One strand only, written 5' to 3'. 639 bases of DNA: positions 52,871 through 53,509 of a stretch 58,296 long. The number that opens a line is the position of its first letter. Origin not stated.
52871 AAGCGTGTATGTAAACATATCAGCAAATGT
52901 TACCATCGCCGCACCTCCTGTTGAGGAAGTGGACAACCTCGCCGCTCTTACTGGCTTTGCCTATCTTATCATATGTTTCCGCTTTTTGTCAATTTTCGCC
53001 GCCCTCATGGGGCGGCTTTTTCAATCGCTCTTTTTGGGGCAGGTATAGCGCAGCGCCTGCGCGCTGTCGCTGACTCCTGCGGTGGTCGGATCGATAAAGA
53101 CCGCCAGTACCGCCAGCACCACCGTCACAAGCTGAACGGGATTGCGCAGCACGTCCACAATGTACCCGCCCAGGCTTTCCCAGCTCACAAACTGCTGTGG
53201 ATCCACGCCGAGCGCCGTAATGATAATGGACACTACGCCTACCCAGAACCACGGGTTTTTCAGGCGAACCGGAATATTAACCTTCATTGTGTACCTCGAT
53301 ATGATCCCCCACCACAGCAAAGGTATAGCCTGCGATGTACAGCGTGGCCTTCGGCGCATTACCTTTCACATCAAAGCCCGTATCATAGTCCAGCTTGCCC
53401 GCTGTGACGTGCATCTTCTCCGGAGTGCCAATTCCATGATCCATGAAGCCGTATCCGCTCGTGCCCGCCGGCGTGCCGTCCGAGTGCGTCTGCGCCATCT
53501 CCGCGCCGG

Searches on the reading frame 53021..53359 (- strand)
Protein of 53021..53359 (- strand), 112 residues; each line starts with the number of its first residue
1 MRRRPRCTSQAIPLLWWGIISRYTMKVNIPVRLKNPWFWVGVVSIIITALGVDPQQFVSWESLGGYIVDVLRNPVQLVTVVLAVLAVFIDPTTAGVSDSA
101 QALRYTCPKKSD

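Call 106: search_protein_families(library=pfam, proteins=[window:53021-53359:-], max_evalue=0.01)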
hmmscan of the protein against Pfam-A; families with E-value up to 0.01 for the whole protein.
window:53021-53359:- (112 aa): 1 family
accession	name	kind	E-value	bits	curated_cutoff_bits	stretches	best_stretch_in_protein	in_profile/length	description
PF04531.18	Phage_holin_1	-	1.3e-17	64.5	22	1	27-109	1-82/82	Bacteriophage holin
